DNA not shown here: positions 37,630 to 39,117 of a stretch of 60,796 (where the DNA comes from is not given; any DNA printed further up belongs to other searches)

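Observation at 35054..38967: PhnW-like aminotransferase + LicC/PntC-like cytidylyltransferase + two tandem CDP-alcohol phosphatidyltransferases: candidate pathway installing an aminophosphonate (or amino-alcohol phosphate) head group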

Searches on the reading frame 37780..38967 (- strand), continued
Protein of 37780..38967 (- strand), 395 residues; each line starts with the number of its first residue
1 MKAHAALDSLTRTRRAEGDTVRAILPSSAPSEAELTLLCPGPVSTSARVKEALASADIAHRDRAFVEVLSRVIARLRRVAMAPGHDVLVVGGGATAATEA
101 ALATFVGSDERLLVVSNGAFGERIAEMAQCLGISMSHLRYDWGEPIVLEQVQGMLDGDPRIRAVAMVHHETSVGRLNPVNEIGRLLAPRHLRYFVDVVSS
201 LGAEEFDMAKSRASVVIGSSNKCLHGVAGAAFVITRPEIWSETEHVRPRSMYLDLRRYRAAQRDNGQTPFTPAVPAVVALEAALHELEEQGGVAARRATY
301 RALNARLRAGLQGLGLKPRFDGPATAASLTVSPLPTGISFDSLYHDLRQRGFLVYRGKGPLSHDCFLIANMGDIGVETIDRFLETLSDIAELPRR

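Call 52: search_protein_families(library=ncbifam, proteins=[L081:11125-12156:+, L078:6953-7621:-, L078:16378-17466:+, L081:9125-11125:+, L055:13277-14368:-, L055:14376-15197:-, L055:12681-13304:+, L078:12162-12836:+], max_evalue=0.00001)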
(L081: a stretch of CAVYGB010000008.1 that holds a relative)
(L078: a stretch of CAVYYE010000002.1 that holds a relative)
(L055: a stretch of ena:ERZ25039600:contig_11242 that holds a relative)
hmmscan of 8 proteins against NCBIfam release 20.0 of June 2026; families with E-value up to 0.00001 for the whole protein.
L081:11125-12156:+ (343 aa): 26 families (the best 25 are shown)
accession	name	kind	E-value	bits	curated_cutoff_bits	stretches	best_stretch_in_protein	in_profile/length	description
TIGR02824.1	quinone_pig3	subfamily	9.8e-63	212.1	296.8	2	118-341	91-324/325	putative NAD(P)H quinone oxidoreductase, PIG3 family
NF010344.0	PRK13771.1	subfamily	1.3e-52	178.9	349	1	1-341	1-332/334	putative alcohol dehydrogenase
TIGR01751.1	crot-CoA-red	equivalog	2.9e-46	158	378.55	2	14-226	24-249/398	crotonyl-CoA carboxylase/reductase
NF041172.1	AcrlCoa_red_Thmprot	equivalog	1.7e-45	155.4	500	1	13-341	11-333/334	acryloyl-CoA reductase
NF003808.0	PRK05396.1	equivalog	2.2e-35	122.1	380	1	16-288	14-285/341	L-threonine 3-dehydrogenase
TIGR00692.1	tdh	equivalog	6.9e-35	120.7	458.35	1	15-265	11-261/340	L-threonine 3-dehydrogenase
NF006940.0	PRK09422.1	equivalog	4.9e-33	114.5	344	1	27-342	24-335/338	alcohol dehydrogenase AdhP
NF041097.1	keto_inos_dh_IolM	equivalog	1.7e-32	112.5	450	1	15-339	40-387/389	scyllo-inosose 3-dehydrogenase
TIGR03989.1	Rxyl_3153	subfamily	2.6e-28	99.3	440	2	2-109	3-107/370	NDMA-dependent alcohol dehydrogenase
NF007489.0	PRK10083.1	equivalog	1.3e-26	93.4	376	1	12-266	9-260/339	Zn-dependent oxidoreductase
NF047908.1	AldhRedAhr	equivalog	2.2e-26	92.6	470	1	26-335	27-328/335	NADPH-dependent aldehyde reductase Ahr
NF008024.0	PRK10754.1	subfamily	1.2e-25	90.3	348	1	117-276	91-250/327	NADPH:quinone reductase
TIGR03451.1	mycoS_dep_FDH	equivalog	8.4e-25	87.3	512.9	1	19-267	20-278/358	S-(hydroxymethyl)mycothiol dehydrogenase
TIGR02822.1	adh_fam_2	subfamily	1.2e-24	87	283.5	1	19-340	19-328/329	zinc-binding alcohol dehydrogenase family protein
TIGR03201.1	dearomat_had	equivalog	6.1e-23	81.5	338.65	1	18-333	14-340/349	6-hydroxycyclohex-1-ene-1-carbonyl-CoA dehydrogenase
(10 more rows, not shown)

L078:6953-7621:- (222 aa): 12 families
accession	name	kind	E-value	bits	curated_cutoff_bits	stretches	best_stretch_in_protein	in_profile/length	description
NF009695.0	PRK13222.1-2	equivalog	7.4e-13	48.5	225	1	7-215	5-221/226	phosphoglycolate phosphatase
TIGR01449.2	PGP_bact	equivalog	4.2e-10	39.5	180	1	11-212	1-209/213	phosphoglycolate phosphatase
NF009696.0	PRK13222.1-3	equivalog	2.6e-09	37.1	359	1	10-213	5-213/223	N-acetylmuramic acid 6-phosphate phosphatase MupP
NF009697.0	PRK13222.1-4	equivalog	4.9e-08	32.6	327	1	9-186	8-192/232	phosphoglycolate phosphatase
NF009698.0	PRK13223.1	equivalog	5.6e-07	29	466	1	9-213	14-226/272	phosphoglycolate phosphatase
NF009804.0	PRK13288.1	equivalog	6.8e-07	29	218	1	9-183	4-177/215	pyrophosphatase PpaX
TIGR02009.1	PGMB-YQAB-SF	subfamily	2e-06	28.1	153.35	1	10-171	3-170/186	beta-phosphoglucomutase family hydrolase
TIGR01662.1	HAD-SF-IIIA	subfamily_domain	2.5e-06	27.6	44.6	0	87-184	22-135/141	HAD-IIIA family hydrolase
TIGR01549.1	HAD-SF-IA-v1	subfamily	3e-06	27.7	23.3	0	99-180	71-148/149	HAD-IA family hydrolase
NF009694.0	PRK13222.1-1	equivalog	6.4e-06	25.7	415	0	95-186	116-209/252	phosphoglycolate phosphatase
NF008087.0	PRK10826.1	equivalog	8.7e-06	25.5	191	0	6-172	5-176/222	hexitol phosphatase HxpB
NF009700.0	PRK13226.1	equivalog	9.5e-06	25.5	342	0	9-214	13-222/229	phosphoglycolate phosphatase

L078:16378-17466:+ (362 aa): 16 families
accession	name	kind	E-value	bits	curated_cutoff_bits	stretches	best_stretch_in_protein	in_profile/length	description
TIGR03301.1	PhnW-AepZ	equivalog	1.9e-58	198.6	360.8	1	5-356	1-351/355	2-aminoethylphosphonate aminotransferase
NF010006.0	PRK13479.1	equivalog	1.1e-51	176.1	296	1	2-360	4-361/369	2-aminoethylphosphonate--pyruvate transaminase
TIGR02326.1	transamin_PhnW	equivalog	2.9e-44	151.7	400.8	1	3-352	3-352/363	2-aminoethylphosphonate--pyruvate transaminase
NF045640.1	AspGlyoxATaseBhcA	equivalog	3.6e-27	95.3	650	1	6-354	7-358/395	L-aspartate--glyoxylate aminotransferase BhcA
NF046070.1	PyrdoxPyrvTramin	equivalog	1e-19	70.6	600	1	4-318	6-319/369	pyridoxamine--pyruvate transaminase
TIGR01979.1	sufS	subfamily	4e-11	42.4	475.1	1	100-288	129-317/403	SufS family cysteine desulfurase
NF003764.0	PRK05355.1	equivalog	3.5e-10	39.4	253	1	30-326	41-320/357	3-phosphoserine/phosphohydroxythreonine transaminase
NF010611.0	PRK14012.1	equivalog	3.6e-09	36.1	548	1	100-305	116-309/406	IscS subfamily cysteine desulfurase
TIGR01364.1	serC_1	equivalog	6.7e-09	35.1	443.6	1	30-308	38-304/358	phosphoserine transaminase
TIGR02006.1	IscS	equivalog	8.1e-09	35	643.2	1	100-305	112-305/402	IscS subfamily cysteine desulfurase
TIGR03402.1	FeS_nifS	equivalog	3.5e-08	32.6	530.75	1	16-270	21-264/379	cysteine desulfurase NifS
TIGR01977.1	am_tr_V_EF2568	hypoth_equivalog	3.6e-08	32.8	377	1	98-282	104-286/376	cysteine desulfurase family protein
TIGR03403.1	nifS_epsilon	equivalog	6.9e-08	31.7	587.7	1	142-211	150-218/382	NifS family cysteine desulfurase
TIGR04343.1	egtE_PLP_lyase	equivalog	3.2e-07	29.5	400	1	74-272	86-277/370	ergothioneine biosynthesis PLP-dependent enzyme EgtE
NF006791.0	PRK09295.1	equivalog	9.9e-07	28.2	661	1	100-266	134-301/406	cysteine desulfurase SufS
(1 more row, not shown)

L081:9125-11125:+ (666 aa): 18 families
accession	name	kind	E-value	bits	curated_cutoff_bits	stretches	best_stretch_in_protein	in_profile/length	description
TIGR03301.1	PhnW-AepZ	equivalog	3e-93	313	360.8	1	293-647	1-354/355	2-aminoethylphosphonate aminotransferase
NF010006.0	PRK13479.1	equivalog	1.6e-70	238.1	296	1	291-651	5-364/369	2-aminoethylphosphonate--pyruvate transaminase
TIGR02326.1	transamin_PhnW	equivalog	2.8e-68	230.7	400.8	1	291-648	3-360/363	2-aminoethylphosphonate--pyruvate transaminase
NF046070.1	PyrdoxPyrvTramin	equivalog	6.3e-44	150.3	600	1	294-633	8-348/369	pyridoxamine--pyruvate transaminase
NF045640.1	AspGlyoxATaseBhcA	equivalog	2e-37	129.1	650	1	294-608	7-323/395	L-aspartate--glyoxylate aminotransferase BhcA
NF041135.1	IPPtranDIPPsyn_Thcocales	equivalog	1.9e-19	69.9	580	1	10-249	2-213/419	bifunctional L-myo-inositol-1-phosphate cytidylyltransferase/CDP-L-myo-inositol myo-inositolphosphotransferase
TIGR04343.1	egtE_PLP_lyase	equivalog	8.9e-13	47.8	400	1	332-548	62-267/370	ergothioneine biosynthesis PLP-dependent enzyme EgtE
TIGR03402.1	FeS_nifS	equivalog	5.6e-12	45.1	530.75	1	323-492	41-209/379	cysteine desulfurase NifS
TIGR01366.1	serC_3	equivalog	1.2e-10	41.1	401.65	1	314-554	31-262/361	phosphoserine transaminase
TIGR03403.1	nifS_epsilon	equivalog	1.4e-08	34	587.7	1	404-489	128-210/382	NifS family cysteine desulfurase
TIGR03235.1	DNA_S_dndA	equivalog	2.8e-08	33.5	480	1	404-499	126-218/353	cysteine desulfurase DndA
NF010611.0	PRK14012.1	equivalog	1e-07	31.3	548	1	404-497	134-226/406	IscS subfamily cysteine desulfurase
TIGR01977.1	am_tr_V_EF2568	hypoth_equivalog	1.9e-07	30.5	377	1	325-493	45-212/376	cysteine desulfurase family protein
TIGR02006.1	IscS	equivalog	3.5e-07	29.6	643.2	1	407-496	133-221/402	IscS subfamily cysteine desulfurase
NF002841.0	PRK03080.1-2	equivalog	1.5e-06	27.5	477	1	299-508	20-222/389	phosphoserine transaminase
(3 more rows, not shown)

L055:13277-14368:- (363 aa): 12 families
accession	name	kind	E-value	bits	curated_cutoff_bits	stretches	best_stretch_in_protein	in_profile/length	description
NF002652.0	PRK02318.2-5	equivalog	1.1e-35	123.5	356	2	168-342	191-364/377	mannitol-1-phosphate 5-dehydrogenase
NF002646.0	PRK02318.1-2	equivalog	1.3e-35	123.3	368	2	139-346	161-373/382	mannitol-1-phosphate 5-dehydrogenase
NF002653.0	PRK02318.2-6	equivalog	2.3e-34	119.1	404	2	171-342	197-367/387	mannitol-1-phosphate 5-dehydrogenase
NF002647.0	PRK02318.1-3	equivalog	4.4e-33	115.1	357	2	127-346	152-374/384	mannitol-1-phosphate 5-dehydrogenase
NF002649.0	PRK02318.2-1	equivalog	2.1e-29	102.6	422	2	146-288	168-311/386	mannitol-1-phosphate 5-dehydrogenase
NF002650.0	PRK02318.2-2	equivalog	4.6e-29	101.6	359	2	181-342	207-369/388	mannitol-1-phosphate 5-dehydrogenase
NF002648.0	PRK02318.1-4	equivalog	6.2e-29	101.5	719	1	140-313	162-337/382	mannitol-1-phosphate 5-dehydrogenase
NF002651.0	PRK02318.2-4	equivalog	1.7e-26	93.2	269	1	2-296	4-303/368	mannitol-1-phosphate 5-dehydrogenase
NF002645.0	PRK02318.1-1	equivalog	9.1e-19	67.9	389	1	181-319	193-331/368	mannitol-1-phosphate 5-dehydrogenase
NF046057.1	bifunc_MtlD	equivalog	4.2e-14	51.9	800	1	181-315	511-645/683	bifunctional mannitol-1-phosphate dehydrogenase/phosphatase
NF043014.1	DArabDhDalD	equivalog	3.2e-09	36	600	1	187-278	264-354/452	D-arabinitol 4-dehydrogenase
NF002969.0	PRK03643.1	subfamily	2.3e-06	26.6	359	1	174-310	266-398/482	tagaturonate reductase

L055:14376-15197:- (273 aa): 8 families
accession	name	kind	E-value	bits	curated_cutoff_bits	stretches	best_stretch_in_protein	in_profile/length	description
TIGR00453.1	ispD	equivalog_domain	4e-38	131.1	181.3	1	58-265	2-218/219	2-C-methyl-D-erythritol 4-phosphate cytidylyltransferase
NF001186.0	PRK00155.2-3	equivalog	3.4e-25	88.8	253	1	55-266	4-222/224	2-C-methyl-D-erythritol 4-phosphate cytidylyltransferase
NF009924.0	PRK13385.1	subfamily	7.1e-25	88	342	1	72-267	20-224/230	2-C-methyl-D-erythritol 4-phosphate cytidylyltransferase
NF006899.0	PRK09382.1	equivalog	1.5e-23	83.6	417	1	55-267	6-221/387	bifunctional 2-C-methyl-D-erythritol 4-phosphate cytidylyltransferase/2-C-methyl-D-erythritol 2,4-cyclodiphosphate synthase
NF001183.0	PRK00155.1-3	subfamily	3.4e-20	72.3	166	1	58-267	4-232/237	D-ribitol-5-phosphate cytidylyltransferase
NF045782.1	NicBOxredNboR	equivalog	5.5e-10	39.2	260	1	54-171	7-128/206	nicotine blue oxidoreductase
TIGR02665.1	molyb_mobA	equivalog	6.7e-06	26.2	151.85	0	58-109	3-54/186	molybdenum cofactor guanylyltransferase MobA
TIGR03310.1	matur_MocA_YgfJ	equivalog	6.9e-06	26.2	186.45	0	58-122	2-65/188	molybdenum cofactor cytidylyltransferase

L055:12681-13304:+ (207 aa): 4 families
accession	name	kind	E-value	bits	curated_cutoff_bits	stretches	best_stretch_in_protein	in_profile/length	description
TIGR00560.1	pgsA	equivalog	1.1e-21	78.2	109.1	1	42-197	27-177/183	CDP-diacylglycerol--glycerol-3-phosphate 3-phosphatidyltransferase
NF053678.1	ClpnSynClsA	equivalog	9.8e-15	55.2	240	1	23-198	4-177/180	cardiolipin synthase ClsA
NF008090.0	PRK10832.1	equivalog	2.1e-11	44.2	304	1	49-194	33-173/182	CDP-diacylglycerol--glycerol-3-phosphate 3-phosphatidyltransferase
NF040950.1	archin_ph_syn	equivalog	1.4e-09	38.1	180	1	18-121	19-125/191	archaetidylinositol phosphate synthase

L078:12162-12836:+ (224 aa): 0 families

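Call 62: search_solved_structures(query=L081:9125-11125:+, max_evalue=1e-20, show_alignments=3)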
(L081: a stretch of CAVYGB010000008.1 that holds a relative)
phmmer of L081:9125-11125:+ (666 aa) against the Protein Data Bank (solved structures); distinct sequences matched with E-value up to 1e-20: 32.
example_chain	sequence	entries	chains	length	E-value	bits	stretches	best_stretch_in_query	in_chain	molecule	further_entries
2dr1_A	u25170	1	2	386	5.6e-55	190.2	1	286-654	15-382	386aa long hypothetical serine aminotransferase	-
1m32_A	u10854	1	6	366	9.2e-54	186.2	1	291-644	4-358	2-aminoethylphosphonate-pyruvate aminotransferase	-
7e7g_A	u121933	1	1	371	5.2e-45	157.3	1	293-653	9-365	2-aminoethylphosphonate--pyruvate transaminase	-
9kk8_A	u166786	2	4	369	7.8e-44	153.4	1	291-644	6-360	2-aminoethylphosphonate--pyruvate transaminase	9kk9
9kka_A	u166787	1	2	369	5.3e-43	150.6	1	291-644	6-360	2-aminoethylphosphonate--pyruvate transaminase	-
6pd1_A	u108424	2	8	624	4.4e-37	131.1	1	290-647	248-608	Nucleotidyl transferase/aminotransferase, class V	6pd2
2yri_A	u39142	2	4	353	1.4e-36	129.4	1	293-646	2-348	Aminotransferase, class V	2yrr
1iug_A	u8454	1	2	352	3.3e-31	111.7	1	294-631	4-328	putative aspartate aminotransferase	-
9os7_A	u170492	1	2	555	9.4e-31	110.2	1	292-605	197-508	Methionine--tRNA ligase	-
1vjo_A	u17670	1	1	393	7.1e-29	103.9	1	285-645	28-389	alanine--glyoxylate aminotransferase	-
3kgw_A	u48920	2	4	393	1.5e-28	102.9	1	287-604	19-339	Alanine-glyoxylate aminotransferase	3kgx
3isl_A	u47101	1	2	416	1.6e-28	102.8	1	289-503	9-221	Purine catabolism protein pucG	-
2z9u_A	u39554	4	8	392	1.7e-27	99.4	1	294-631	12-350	Aspartate aminotransferase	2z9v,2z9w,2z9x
4cbs_A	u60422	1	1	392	3.7e-27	98.3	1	283-597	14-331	SERINE--PYRUVATE AMINOTRANSFERASE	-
3f0h_A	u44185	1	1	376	3.8e-27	98.3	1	295-635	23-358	Aminotransferase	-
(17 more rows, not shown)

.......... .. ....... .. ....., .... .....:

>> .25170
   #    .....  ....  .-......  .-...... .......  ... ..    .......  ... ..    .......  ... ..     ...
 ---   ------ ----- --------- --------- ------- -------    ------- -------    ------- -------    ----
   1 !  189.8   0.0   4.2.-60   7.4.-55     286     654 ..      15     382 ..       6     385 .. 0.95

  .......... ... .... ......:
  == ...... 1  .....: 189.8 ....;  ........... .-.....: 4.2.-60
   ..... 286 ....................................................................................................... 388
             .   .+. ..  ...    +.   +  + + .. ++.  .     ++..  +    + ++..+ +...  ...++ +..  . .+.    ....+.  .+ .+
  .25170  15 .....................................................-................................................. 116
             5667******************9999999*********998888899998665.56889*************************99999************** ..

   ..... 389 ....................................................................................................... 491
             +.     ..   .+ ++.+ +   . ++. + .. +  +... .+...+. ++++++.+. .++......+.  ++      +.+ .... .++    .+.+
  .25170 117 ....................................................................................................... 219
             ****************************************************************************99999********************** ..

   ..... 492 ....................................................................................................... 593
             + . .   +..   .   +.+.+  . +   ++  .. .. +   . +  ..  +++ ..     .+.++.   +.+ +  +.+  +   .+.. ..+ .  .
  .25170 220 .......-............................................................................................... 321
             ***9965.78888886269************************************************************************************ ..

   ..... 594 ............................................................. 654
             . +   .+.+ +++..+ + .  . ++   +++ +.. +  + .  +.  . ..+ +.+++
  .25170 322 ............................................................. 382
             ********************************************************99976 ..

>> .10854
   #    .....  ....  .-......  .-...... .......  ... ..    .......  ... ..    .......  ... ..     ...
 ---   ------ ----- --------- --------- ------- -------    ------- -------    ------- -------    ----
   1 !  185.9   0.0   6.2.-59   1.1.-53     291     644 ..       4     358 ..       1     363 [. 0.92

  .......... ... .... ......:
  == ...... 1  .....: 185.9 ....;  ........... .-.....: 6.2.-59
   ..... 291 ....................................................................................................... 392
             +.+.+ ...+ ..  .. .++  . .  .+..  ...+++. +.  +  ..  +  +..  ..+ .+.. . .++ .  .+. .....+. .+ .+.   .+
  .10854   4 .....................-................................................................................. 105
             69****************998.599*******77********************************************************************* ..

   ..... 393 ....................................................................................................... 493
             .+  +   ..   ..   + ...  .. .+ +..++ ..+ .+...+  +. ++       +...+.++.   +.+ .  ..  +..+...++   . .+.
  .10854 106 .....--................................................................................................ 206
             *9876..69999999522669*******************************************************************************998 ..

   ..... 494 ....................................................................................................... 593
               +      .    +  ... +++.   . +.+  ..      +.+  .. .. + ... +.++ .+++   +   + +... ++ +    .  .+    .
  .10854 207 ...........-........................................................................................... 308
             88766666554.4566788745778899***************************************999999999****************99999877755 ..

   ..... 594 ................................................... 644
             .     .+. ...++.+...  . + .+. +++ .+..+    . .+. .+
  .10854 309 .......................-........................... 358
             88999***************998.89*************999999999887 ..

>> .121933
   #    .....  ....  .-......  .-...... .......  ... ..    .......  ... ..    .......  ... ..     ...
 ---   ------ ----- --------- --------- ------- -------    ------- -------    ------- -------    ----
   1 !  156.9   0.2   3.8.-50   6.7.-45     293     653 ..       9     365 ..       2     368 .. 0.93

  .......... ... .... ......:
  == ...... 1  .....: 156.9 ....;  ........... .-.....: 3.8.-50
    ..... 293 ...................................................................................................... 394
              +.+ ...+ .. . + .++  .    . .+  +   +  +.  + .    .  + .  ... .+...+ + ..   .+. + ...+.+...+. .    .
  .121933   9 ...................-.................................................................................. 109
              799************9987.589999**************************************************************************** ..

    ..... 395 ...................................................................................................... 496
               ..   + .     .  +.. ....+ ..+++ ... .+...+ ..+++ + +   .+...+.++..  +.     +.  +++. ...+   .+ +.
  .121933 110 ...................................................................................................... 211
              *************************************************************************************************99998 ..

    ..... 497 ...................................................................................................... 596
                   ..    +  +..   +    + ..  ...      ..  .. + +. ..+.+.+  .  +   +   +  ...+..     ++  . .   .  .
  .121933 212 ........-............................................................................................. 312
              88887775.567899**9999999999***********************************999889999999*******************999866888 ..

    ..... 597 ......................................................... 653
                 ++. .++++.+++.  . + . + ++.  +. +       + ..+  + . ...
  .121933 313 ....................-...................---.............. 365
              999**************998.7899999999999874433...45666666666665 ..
